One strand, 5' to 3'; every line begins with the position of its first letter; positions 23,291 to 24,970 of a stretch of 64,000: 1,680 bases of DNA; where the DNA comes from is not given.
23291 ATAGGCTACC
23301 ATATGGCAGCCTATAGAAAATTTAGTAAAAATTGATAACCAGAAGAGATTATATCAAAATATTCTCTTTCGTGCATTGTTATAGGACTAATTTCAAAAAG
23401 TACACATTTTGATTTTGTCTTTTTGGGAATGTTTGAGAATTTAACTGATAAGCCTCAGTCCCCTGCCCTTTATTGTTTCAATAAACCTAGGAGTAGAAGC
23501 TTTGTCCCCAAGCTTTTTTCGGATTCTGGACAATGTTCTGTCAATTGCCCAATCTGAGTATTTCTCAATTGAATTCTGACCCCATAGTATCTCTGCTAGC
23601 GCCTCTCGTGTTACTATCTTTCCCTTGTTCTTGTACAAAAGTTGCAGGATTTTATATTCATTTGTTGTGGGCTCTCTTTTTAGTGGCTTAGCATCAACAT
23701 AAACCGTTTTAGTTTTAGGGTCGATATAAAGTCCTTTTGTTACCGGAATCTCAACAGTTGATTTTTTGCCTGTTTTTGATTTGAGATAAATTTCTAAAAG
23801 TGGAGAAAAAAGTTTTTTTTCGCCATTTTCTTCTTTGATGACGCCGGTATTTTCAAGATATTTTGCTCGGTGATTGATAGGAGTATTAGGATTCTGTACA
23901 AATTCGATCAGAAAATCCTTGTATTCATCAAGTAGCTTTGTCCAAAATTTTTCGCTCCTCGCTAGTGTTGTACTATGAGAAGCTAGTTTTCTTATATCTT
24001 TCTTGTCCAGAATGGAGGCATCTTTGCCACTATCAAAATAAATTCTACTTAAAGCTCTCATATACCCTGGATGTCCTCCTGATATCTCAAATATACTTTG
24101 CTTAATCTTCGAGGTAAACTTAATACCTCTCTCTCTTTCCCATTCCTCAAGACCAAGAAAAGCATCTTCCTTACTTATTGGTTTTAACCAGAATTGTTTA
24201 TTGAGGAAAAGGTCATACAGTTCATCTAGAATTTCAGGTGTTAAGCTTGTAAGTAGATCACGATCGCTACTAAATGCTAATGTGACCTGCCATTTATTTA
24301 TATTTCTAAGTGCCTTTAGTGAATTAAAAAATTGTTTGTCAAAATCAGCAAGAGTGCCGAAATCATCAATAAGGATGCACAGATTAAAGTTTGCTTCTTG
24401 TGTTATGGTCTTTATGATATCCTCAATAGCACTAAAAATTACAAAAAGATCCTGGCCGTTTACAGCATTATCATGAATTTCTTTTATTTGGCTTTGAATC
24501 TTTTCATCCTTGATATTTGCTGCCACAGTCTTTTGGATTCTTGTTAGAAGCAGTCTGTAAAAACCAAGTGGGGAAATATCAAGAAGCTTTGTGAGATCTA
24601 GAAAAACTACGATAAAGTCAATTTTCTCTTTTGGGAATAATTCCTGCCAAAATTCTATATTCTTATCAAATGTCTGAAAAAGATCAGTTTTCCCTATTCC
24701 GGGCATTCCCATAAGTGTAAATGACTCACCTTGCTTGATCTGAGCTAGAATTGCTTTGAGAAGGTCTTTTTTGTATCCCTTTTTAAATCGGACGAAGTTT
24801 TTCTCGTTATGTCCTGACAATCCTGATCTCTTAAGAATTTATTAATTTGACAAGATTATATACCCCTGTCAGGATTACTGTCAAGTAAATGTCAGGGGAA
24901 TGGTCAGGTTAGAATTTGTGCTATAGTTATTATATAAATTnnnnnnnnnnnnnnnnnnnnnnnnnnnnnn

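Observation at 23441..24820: Unusual architecture: N-terminal P-loop NTPase with a C-terminal OmpR/PhoB-type winged helix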

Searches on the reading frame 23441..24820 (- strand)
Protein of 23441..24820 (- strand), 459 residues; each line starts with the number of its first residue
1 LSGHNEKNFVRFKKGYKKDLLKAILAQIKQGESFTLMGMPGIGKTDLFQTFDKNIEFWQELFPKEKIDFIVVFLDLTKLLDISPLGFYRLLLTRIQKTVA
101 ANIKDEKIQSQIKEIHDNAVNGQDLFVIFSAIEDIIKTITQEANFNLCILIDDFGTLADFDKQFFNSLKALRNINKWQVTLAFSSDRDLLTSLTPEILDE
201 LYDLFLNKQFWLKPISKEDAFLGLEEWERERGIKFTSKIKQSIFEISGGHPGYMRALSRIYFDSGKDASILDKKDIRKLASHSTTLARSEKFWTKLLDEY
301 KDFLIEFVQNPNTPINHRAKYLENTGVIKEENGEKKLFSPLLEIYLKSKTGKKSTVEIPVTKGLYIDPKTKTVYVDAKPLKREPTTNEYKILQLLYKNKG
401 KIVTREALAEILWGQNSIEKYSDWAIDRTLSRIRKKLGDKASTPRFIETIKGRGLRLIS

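Call 3: search_protein_families(library=pfam, proteins=[window:23441-24820:-], max_evalue=1)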
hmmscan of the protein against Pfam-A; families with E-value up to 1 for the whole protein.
window:23441-24820:- (459 aa): 10 families
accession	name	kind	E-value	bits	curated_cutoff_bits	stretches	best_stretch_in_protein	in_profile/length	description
PF00486.34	Trans_reg_C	-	1.4e-16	60.7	26.2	1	385-456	7-76/77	Transcriptional regulatory protein, C terminal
PF13401.12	AAA_22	-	0.00015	22.5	27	1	32-183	6-122/130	AAA domain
PF13191.12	AAA_16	-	0.0003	21.8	32.6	1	20-172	11-159/167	AAA ATPase domain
PF25201.1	nSTAND6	-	0.012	16.1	27.7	1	18-59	5-46/148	Novel STAND NTPase 6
PF00931.28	NB-ARC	-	0.055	13.2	23.5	1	23-113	10-71/248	NB-ARC domain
PF05621.17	TniB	-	0.057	13.3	22.4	1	20-112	22-111/189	Bacterial TniB protein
PF00005.33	ABC_tran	-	0.062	14.3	25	1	22-54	2-34/137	ABC transporter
PF08279.18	HTH_11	-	0.07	13.5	25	1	389-412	3-25/55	HTH domain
PF18857.6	LPD38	-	0.099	13.2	27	1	177-229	63-115/189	Large polyvalent protein associated domain 38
PF03266.21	NTPase_1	-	0.12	12.7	23.9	0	35-51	3-19/168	NTPase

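Call 4: search_protein_families(library=ncbifam, proteins=[window:23441-24820:-], max_evalue=1)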
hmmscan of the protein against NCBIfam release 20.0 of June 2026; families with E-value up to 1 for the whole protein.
window:23441-24820:- (459 aa): 54 families (the best 25 are shown)
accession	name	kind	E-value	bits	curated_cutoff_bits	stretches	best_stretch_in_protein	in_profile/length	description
NF045944.1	ResRegRpaBCyano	equivalog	4.2e-13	49.2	330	1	354-455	126-225/229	response regulator transcription factor RpaB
NF033117.2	vanR_ACDEGLN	exception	1.2e-12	47.9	350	1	352-455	124-223/226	VanR-ABDEGLN family response regulator transcription factor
NF000401.1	vanR-A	exception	4.5e-11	42.6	500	1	347-456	122-228/231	vancomycin resistance response regulator transcription factor VanR-A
NF053854.1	RespRegPhoBBctds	equivalog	8.2e-11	41.7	270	1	351-442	125-212/225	two-component system response regulator PhoB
TIGR02154.1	PhoB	equivalog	3.1e-10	39.8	296.2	1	361-457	134-225/226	phosphate regulon transcriptional regulator PhoB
NF045991.1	RespRegCtrARhodob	equivalog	5.3e-10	39.4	350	1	362-455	130-219/224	response regulator transcription factor CtrA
TIGR01387.1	cztR_silR_copR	subfamily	6.6e-10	39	279.2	1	350-455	118-216/218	heavy metal response regulator transcription factor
NF008378.0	PRK11173.1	equivalog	2.1e-09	37.1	334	1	355-458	133-233/238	two-component system response regulator ArcA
NF040534.1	resp_reg_YycF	equivalog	2.6e-09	36.7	340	1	354-455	129-225/231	response regulator YycF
NF008199.0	PRK10955.1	equivalog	9.4e-09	35.5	341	1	362-459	137-230/232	envelope stress response regulator transcription factor CpxR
NF007977.0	PRK10701.1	equivalog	2.5e-08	33.7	330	1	364-455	144-231/241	two-component system response regulator RstA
NF007546.0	PRK10161.1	equivalog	4e-08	33.1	471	1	358-457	131-225/229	phosphate response regulator transcription factor PhoB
NF000404.1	vanR-D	exception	3.8e-07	29.9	500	1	366-455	143-228/232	vancomycin resistance response regulator transcription factor VanR-D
NF008078.0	PRK10816.1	equivalog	4e-07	29.8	336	1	364-456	132-219/223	two-component system response regulator PhoP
NF040689.1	MtrAB_MtrA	equivalog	4.3e-07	29.5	300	1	358-456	123-217/219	MtrAB system response regulator MtrA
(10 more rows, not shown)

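Call 5: find_homologous_proteins(query=window:23441-24820:-, max_evalue=0.001)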
Query window:23441-24820:- (459 aa): 28 proteins with E <= 0.001 among 8000 candidates.
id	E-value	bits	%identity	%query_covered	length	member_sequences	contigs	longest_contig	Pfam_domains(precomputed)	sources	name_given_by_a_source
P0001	0.0e+0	1016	100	100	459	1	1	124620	PF00486.35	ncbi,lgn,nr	ncbi:winged helix-turn-helix transcriptional regulator [Candidatus Dojkabacteria bacterium]|nr:winge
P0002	4.2e-250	849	83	100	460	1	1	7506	PF00486.35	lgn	-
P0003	1.2e-211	722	68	100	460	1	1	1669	PF00486.35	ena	-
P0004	2.5e-200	685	66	100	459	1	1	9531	PF00486.35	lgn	-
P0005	1.1e-186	639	61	99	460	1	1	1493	PF00486.35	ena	-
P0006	7.9e-165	568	56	98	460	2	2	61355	PF00486.35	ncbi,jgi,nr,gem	ncbi:MAG: winged helix-turn-helix domain-containing protein [Patescibacteria group bacterium]|nr:win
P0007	1.4e-161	557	56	98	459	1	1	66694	PF00486.35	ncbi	ncbi:winged helix-turn-helix domain-containing protein [Patescibacteria group bacterium]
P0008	4.7e-161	555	56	98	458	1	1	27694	PF00486.35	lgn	-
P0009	5.8e-147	509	54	92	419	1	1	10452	PF00486.35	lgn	-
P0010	1.7e-143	497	49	99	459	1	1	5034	PF00486.35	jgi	jgi:DNA-binding winged helix-turn-helix (wHTH) protein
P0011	1.2e-140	488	50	97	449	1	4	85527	PF00486.35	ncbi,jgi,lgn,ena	-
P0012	4.8e-131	456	49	98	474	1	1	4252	PF00486.35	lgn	-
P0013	3.4e-130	453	47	98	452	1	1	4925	PF00486.35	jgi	jgi:hypothetical protein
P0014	3.2e-126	440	47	98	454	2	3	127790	PF00486.35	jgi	-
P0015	3.2e-120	420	50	92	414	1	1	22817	PF00486.35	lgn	-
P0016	2.0e-116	408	48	92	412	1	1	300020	PF00486.35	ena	-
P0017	2.9e-112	394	44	96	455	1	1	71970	PF00486.35,PF13401.13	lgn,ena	-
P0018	4.9e-36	143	25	95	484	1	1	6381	PF24883.3,PF00486.35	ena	-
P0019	1.2e-25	109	25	95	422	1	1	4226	PF00486.35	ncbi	-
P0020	3.2e-23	101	25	95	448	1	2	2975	PF00486.35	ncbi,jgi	-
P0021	1.3e-19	89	35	47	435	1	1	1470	PF00486.35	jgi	-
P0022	1.6e-15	75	24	96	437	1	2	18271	PF00486.35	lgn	-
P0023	2.7e-11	62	26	68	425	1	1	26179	PF00486.35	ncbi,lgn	-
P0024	9.9e-8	50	29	49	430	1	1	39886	PF00486.35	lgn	-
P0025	2.6e-7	48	29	40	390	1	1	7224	PF00486.35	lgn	-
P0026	1.1e-6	46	26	49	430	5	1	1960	PF00486.35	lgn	-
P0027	3.8e-6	45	34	27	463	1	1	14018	PF13649.13,PF00486.35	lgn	-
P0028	2.1e-4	39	39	15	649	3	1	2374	PF14559.13,PF24575.2,PF13431.13,PF23914.2,PF13424.13,PF21033.5,PF13432.13,PF00486.35,PF13428.13,PF07719.24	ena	-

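Call 9: find_encoding_contigs(protein=P0006, flank=8000, max_places=2)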
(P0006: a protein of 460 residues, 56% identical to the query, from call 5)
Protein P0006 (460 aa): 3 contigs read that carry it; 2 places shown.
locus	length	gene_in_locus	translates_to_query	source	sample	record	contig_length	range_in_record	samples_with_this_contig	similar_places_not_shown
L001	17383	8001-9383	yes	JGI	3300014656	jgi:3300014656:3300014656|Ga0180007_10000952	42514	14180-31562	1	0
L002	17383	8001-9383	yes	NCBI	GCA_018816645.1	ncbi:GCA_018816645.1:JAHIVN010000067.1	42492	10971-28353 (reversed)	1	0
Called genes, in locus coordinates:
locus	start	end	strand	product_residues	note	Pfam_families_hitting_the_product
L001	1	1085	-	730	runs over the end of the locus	PF05157:MshEN, PF00437:T2SSE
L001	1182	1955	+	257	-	PF13177:DNA_pol3_delta2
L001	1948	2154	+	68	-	-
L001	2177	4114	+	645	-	PF02518:HATPase_c, PF00204:DNA_gyraseB, PF01751:Toprim, PF00986:DNA_gyraseB_C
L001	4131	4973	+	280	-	PF01987:AIM24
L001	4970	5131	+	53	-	-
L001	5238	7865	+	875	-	PF00521:DNA_topoisoIV, PF03989:DNA_gyraseA_C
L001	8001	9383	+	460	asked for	PF00486:Trans_reg_C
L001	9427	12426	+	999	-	-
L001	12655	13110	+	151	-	PF01272:GreA_GreB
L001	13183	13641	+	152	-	PF01272:GreA_GreB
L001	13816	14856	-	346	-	PF02899:Phage_int_SAM_1 (faint), PF00589:Phage_integrase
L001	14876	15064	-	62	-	-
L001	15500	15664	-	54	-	-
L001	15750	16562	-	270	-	-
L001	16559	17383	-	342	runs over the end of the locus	PF06068:TIP49 (faint), PF05496:RuvB_N, PF01078:Mg_chelatase (faint), PF00004:AAA, PF07728:AAA_5, PF17864:AAA_lid_4, PF05491:WHD_RuvB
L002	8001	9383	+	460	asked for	PF00486:Trans_reg_C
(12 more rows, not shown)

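Call 10: find_encoding_contigs(protein=P0014, flank=8000, max_places=2)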
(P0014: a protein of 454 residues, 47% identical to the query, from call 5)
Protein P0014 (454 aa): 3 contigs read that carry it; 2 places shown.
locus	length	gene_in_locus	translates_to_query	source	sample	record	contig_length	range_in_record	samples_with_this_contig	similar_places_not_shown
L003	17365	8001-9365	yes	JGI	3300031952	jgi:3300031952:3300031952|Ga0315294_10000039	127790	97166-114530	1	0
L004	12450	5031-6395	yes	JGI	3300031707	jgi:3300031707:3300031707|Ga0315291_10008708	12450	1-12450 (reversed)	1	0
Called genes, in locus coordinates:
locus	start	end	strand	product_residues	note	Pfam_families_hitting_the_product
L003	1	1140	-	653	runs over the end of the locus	PF05157:MshEN, PF00437:T2SSE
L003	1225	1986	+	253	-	PF13177:DNA_pol3_delta2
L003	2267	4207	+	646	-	PF02518:HATPase_c, PF00204:DNA_gyraseB, PF01751:Toprim, PF00986:DNA_gyraseB_C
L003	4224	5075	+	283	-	PF01987:AIM24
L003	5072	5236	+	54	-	-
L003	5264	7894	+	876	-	PF00521:DNA_topoisoIV, PF03989:DNA_gyraseA_C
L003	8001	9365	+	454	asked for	PF00486:Trans_reg_C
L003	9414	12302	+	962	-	-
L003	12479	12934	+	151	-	PF01272:GreA_GreB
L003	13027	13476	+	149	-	PF01272:GreA_GreB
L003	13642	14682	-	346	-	PF02899:Phage_int_SAM_1 (faint), PF00589:Phage_integrase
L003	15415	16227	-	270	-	-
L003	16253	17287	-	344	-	PF06068:TIP49 (faint), PF00158:Sigma54_activat (faint), PF01078:Mg_chelatase (faint), PF05496:RuvB_N, PF00004:AAA, PF07728:AAA_5 (weak), PF17864:AAA_lid_4, PF05491:WHD_RuvB, +2 more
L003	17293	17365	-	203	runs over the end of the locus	PF01330:RuvA_N, PF00633:HHH (faint), PF14520:HHH_5, PF07499:RuvA_C (faint)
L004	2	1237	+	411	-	?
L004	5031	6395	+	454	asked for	PF00486:Trans_reg_C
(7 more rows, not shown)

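Call 12: find_encoding_contigs(protein=P0022, flank=8000, max_places=2)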
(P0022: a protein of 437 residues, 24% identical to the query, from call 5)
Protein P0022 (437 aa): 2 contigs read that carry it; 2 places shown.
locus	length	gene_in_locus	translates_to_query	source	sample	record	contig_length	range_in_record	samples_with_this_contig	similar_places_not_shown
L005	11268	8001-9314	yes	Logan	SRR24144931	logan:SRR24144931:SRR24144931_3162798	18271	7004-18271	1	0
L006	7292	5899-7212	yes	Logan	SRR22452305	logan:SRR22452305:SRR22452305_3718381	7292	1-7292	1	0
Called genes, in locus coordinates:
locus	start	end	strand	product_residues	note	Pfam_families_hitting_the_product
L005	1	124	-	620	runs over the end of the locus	PF13304:AAA_21 (faint), PF00005:ABC_tran, PF02463:SMC_N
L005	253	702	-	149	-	PF00072:Response_reg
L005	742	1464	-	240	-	-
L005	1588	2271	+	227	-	-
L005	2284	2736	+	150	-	-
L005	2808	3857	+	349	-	PF22612:GH113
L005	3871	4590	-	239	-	PF02585:PIG-L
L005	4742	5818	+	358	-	PF13354:Beta-lactamase2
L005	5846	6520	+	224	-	PF00160:Pro_isomerase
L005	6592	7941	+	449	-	-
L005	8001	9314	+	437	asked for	PF00486:Trans_reg_C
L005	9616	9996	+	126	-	-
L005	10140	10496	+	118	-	-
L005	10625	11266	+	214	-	?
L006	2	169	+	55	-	?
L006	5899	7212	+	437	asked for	PF00486:Trans_reg_C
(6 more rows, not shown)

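Call 13: find_encoding_contigs(protein=P0023, flank=8000, max_places=2)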
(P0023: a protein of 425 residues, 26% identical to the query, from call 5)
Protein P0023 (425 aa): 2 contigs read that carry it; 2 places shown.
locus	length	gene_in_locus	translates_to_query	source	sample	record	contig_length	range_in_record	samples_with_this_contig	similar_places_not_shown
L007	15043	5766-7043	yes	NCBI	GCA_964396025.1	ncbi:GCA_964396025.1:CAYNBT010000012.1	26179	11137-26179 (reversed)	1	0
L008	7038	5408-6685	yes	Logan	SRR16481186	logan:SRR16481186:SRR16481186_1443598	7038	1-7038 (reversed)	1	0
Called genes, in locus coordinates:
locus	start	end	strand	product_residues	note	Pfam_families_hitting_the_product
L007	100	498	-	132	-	-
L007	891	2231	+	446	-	-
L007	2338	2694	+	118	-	-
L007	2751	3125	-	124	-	PF19960:EAD7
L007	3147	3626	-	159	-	PF19960:EAD7 (faint)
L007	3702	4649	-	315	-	-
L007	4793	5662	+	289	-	-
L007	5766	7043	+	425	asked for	PF00486:Trans_reg_C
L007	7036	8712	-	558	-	-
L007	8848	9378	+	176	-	-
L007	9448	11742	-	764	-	PF04932:Wzy_C, PF13414:TPR_11 (faint), PF14559:TPR_19 (weak)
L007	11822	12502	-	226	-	-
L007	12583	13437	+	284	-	PF02481:DNA_processg_A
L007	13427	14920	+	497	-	PF13541:ChlI, PF01078:Mg_chelatase, PF13335:Mg_chelatase_C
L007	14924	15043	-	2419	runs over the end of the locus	PF10102:DUF2341, PF00054:Laminin_G_1 (faint), PF00354:Pentaxin (faint), PF13385:Laminin_G_3, PF02973:Sialidase (weak), PF13385:Laminin_G_3, PF07953:Toxin_R_bind_N (weak), PF13385:Laminin_G_3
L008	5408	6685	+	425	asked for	PF00486:Trans_reg_C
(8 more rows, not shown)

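Call 15: search_solved_structures(query=A1, max_evalue=0.01, show_alignments=0)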
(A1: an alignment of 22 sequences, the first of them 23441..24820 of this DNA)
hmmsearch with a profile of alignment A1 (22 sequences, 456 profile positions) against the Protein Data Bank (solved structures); distinct sequences matched with E-value up to 0.01: 67 (the best 60 are shown).
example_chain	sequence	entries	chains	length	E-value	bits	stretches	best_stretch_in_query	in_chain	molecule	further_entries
1p2f_A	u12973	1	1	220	1.2e-14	57.3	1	354-455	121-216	Response Regulator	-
2k4j_A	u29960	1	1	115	3.2e-14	55.9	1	363-454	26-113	Putative TRANSCRIPTIONAL REGULATOR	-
2naz_A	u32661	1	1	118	9.4e-14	54.4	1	359-455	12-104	Transcriptional regulatory protein RstA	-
1gxp_A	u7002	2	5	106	1.1e-13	54.2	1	354-454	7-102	PHOSPHATE REGULON TRANSCRIPTIONAL REGULATORY PROTEIN | PHOSPHATE REGULON TRANSCRIPTIONAL REGULATORY PROTEIN PHOB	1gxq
1qqi_A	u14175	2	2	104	1.1e-13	54.2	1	354-454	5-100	PHOSPHATE REGULON TRANSCRIPTIONAL REGULATORY PROTEIN PHOB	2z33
3t72_A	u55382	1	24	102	1.2e-13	54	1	354-454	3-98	Phosphate regulon transcriptional regulatory protein phoB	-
4uht_A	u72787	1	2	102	1.5e-13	53.7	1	360-455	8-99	TRANSCRIPTIONAL REGULATORY PROTEIN CPXR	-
6is4_A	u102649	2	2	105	2.9e-12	49.5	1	352-452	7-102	Response regulator ArlR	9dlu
1kgs_A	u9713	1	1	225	3.3e-12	49.3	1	343-452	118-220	DNA BINDING RESPONSE REGULATOR D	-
6kyx_A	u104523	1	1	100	5.1e-12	48.7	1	353-452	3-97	DNA-binding response regulator ArlR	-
6iju_A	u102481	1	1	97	9.7e-12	47.8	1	357-452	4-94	DNA-binding response regulator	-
4nhj_A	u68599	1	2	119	1.7e-11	47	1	357-454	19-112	DNA-binding transcriptional regulator RstA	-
2jzy_A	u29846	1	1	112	1.8e-11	46.9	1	362-454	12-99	Transcriptional regulatory protein PcoR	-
2d1v_A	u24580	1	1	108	1.9e-11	46.8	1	378-454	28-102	Transcriptional regulatory protein yycF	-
2hwv_A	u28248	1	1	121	2.2e-11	46.6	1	372-454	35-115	DNA-binding response regulator VicR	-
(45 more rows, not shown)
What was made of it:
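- On OmpR/PhoB-type winged helix (Pfam Trans_reg_C): PF00486 E=1.4e-16, 60.7 bits against a cut-off of 26.2, residues 385-456 (call 3); PDB profile hits to PhoB, RstA, CpxR and ToxR DNA-binding domains (call 15)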

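Call 16: search_protein_families(library=padloc, proteins=[window:23441-24820:-], max_evalue=1)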
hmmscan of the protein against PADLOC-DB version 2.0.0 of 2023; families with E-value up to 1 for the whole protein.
window:23441-24820:- (459 aa): 1 family
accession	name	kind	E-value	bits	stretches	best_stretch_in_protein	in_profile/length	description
PDLC04140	mad8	-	0.00024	18.7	1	19-188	15-234/314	mads_8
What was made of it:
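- There is a weak PADLOC mad8 hit for the NTPase (E=2.4e-4, call 16).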

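Call 17: predict_structure(alignment_id=A1)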
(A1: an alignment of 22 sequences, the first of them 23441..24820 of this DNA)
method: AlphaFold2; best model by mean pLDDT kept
length: 459 residues; sequences in the alignment: 22
mean_pLDDT: 89.2   pTM: 0.72
mean pLDDT of the five models: 89.2, 88.9, 88.5, 87.9, 87.8
residues with pLDDT >= 90: 285; 70-90: 156; 50-70: 6; < 50: 12
segments of 3 or more residues with pLDDT < 50: 1-6, 352-357
pLDDT, mean of each block of 10 residues (from residue 1): 52 92 94 94 93 93 93 91 92 96 95 96 92 98 97 90 92 95 88 81 88 95 90 90 97 94 89 90 90 90 91 82 93 92 91 49 82 84 89 93 92 83 86 92 90 88
secondary structure, 60 per line:
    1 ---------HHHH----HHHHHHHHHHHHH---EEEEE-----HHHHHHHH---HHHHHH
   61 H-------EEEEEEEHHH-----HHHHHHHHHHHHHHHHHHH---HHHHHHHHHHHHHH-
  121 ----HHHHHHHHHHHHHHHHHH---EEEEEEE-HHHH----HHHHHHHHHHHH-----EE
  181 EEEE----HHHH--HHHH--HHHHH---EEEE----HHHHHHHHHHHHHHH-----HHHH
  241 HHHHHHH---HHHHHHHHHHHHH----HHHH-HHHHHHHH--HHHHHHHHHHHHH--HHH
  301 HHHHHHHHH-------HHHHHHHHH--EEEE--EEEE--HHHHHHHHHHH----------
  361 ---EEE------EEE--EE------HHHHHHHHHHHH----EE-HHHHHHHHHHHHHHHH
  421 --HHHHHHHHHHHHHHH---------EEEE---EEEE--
elements in order: H10-13 H18-30 E34-38 H44-51 H55-61 E69-75 H84-102 H106-119 H125-142 E146-152 H154-157 H162-173 E179-184 H189-192 H195-198 H201-205 E209-212 H217-231 H237-247 H251-263 H268-271 H273-280 H283-295 H298-309 H317-325 E328-331 E334-337 H340-350 E364-366 E373-375 H386-397 H405-420 H423-437 E447-450 E454-457
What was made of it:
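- On OmpR/PhoB-type winged helix (Pfam Trans_reg_C): AF2 model has strands 364-366 and 373-375, helices 386-397, 405-420 and 423-437, and a hairpin at 447-457 (call 17).
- On STAND NTPases: The model shows a lid at 217-263 and a WHD at 264-350 (call 17). The 459 aa are fully accounted for by NBD, HD, WHD, linker and wHTH (calls 3, 17)
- Checked: The AF2 model has pLDDT 89.2 and pTM 0.72 (call 17).
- AF2 pLDDT 89 (call 17).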

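Call 34: find_encoding_contigs(protein=P0002, flank=8000, max_places=1)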
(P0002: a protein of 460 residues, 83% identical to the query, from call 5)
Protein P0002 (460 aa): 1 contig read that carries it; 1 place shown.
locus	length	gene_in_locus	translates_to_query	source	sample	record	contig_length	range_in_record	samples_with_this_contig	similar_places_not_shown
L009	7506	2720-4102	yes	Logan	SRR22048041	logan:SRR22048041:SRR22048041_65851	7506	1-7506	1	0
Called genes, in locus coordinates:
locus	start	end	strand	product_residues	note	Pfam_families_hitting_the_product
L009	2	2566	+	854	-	?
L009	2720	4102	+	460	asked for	PF00486:Trans_reg_C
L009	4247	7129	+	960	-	-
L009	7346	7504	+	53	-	?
